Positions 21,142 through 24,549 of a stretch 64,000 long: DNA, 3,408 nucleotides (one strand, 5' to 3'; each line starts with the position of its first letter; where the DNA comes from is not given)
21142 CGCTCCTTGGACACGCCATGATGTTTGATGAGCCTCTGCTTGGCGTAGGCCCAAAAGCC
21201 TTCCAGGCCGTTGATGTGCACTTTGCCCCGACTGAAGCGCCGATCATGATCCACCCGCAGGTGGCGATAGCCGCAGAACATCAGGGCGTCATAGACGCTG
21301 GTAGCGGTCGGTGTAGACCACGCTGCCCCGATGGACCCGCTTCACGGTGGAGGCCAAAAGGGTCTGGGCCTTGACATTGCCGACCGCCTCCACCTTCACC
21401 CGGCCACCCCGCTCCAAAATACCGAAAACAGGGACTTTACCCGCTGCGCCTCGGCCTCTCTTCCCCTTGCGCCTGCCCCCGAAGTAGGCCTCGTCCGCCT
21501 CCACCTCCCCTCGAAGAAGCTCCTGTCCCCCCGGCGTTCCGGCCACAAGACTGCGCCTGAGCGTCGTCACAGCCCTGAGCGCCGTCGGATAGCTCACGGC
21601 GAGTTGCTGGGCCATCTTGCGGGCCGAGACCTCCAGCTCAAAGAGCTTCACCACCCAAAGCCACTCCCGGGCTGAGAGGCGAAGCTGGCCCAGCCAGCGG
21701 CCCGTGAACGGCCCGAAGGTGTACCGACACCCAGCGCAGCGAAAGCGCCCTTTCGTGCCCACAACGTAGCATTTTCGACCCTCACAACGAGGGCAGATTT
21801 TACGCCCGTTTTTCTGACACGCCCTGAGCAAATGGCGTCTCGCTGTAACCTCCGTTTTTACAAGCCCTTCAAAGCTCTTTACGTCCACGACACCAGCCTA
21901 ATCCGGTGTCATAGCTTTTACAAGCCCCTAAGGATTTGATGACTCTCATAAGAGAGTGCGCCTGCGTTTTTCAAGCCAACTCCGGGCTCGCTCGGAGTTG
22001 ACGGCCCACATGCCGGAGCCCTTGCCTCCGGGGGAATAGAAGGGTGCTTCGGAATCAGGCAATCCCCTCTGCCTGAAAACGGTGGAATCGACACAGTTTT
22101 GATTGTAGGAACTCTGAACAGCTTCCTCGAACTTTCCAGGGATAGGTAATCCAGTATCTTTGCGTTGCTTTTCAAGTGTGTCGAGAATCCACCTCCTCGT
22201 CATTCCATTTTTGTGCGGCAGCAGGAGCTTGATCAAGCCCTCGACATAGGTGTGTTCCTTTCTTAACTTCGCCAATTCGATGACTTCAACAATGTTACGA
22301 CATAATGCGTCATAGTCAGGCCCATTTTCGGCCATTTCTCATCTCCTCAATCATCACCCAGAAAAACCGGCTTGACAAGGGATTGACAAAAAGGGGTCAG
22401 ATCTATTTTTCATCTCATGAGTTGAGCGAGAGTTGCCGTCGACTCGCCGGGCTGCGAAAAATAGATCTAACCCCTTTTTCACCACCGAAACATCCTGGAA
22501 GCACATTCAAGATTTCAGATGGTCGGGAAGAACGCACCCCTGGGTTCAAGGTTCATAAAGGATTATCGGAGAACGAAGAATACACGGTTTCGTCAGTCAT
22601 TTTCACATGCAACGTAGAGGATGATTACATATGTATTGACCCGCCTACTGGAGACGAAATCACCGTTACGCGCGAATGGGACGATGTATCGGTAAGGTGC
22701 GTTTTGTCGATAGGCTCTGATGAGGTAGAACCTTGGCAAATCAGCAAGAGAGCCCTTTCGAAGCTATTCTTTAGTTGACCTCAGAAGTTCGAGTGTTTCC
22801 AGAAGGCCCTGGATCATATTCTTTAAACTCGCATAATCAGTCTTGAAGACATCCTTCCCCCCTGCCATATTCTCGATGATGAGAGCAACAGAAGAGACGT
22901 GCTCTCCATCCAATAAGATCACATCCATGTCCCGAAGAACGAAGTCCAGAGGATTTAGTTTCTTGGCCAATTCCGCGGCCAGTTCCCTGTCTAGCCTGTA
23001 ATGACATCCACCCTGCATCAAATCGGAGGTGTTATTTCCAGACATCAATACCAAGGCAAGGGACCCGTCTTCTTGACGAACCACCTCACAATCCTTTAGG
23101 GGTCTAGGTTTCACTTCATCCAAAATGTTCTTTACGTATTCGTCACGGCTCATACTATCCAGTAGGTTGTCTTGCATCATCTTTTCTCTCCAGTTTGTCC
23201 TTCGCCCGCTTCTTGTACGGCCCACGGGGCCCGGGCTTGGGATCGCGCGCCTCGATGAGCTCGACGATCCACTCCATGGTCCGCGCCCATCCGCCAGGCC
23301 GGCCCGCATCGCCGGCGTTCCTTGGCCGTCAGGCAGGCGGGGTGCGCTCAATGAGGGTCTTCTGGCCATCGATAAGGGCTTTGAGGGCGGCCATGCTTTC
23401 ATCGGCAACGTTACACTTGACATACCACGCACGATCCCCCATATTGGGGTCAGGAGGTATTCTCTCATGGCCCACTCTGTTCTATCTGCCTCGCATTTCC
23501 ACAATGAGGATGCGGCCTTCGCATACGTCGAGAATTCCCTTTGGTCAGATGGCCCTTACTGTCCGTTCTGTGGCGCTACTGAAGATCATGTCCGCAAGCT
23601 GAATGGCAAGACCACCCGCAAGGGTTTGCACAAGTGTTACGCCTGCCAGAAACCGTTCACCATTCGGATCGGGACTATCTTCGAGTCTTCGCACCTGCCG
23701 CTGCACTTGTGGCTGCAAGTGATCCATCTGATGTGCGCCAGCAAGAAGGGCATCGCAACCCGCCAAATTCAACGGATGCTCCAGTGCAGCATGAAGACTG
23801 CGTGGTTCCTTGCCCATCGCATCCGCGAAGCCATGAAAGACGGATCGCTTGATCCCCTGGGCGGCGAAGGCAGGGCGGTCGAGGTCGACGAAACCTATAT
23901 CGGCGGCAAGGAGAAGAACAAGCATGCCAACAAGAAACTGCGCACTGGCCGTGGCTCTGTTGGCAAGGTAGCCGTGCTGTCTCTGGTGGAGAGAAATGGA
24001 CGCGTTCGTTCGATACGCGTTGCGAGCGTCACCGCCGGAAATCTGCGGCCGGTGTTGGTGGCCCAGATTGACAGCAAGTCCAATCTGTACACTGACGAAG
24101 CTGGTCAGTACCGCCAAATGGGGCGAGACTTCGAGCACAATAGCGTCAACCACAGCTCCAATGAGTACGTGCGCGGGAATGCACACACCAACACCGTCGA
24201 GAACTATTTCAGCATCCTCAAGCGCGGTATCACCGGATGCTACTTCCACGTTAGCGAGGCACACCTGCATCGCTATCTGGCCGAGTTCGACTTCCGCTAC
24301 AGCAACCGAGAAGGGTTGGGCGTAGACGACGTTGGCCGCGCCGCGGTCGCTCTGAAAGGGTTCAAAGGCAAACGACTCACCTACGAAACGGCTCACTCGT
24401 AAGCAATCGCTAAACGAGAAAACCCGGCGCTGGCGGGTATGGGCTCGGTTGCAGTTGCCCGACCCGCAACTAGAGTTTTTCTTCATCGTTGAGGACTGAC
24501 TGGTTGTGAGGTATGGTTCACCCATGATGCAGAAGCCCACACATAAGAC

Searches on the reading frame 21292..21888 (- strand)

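Call 92: search_protein_families(library=pfam, proteins=[window:21292-21888:-], max_evalue=0.001)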
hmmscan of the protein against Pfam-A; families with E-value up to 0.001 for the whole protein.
window:21292-21888:- (199 aa): 2 families
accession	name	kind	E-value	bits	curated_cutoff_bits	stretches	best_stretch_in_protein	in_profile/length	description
PF12762.13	DDE_Tnp_IS1595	-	6.2e-17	62.5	27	1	125-196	2-85/153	ISXO2-like transposase domain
PF12760.12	Zn_ribbon_IS1595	-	3.9e-08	33.6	25.4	1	11-57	1-46/46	Transposase zinc-ribbon domain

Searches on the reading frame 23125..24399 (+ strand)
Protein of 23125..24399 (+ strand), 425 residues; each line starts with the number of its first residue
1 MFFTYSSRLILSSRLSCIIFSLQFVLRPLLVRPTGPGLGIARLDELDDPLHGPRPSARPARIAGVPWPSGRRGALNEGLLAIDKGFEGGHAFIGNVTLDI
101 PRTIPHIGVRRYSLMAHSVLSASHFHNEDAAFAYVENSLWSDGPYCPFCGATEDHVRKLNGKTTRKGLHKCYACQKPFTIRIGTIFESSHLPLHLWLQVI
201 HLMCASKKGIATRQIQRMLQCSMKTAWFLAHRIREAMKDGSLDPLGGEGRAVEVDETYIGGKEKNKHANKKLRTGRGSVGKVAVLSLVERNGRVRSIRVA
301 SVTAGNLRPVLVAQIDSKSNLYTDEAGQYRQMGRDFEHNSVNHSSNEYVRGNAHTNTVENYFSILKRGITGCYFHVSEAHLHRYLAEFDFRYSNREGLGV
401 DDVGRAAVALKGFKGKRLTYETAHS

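Call 60: search_protein_families(library=pfam, proteins=[window:23125-24399:+], max_evalue=0.001)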
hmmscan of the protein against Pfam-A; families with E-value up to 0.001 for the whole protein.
window:23125-24399:+ (425 aa): 3 families
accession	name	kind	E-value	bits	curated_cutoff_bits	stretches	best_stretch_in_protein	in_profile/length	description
PF12762.13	DDE_Tnp_IS1595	-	2.1e-39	135.4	27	1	251-392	5-152/153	ISXO2-like transposase domain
PF12760.12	Zn_ribbon_IS1595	-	3.9e-09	36.8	25.4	1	127-176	2-45/46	Transposase zinc-ribbon domain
PF23451.1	Zn_ribbon_PaaD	-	4.8e-06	26.6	27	1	145-178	16-49/53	PaaD zinc beta ribbon domain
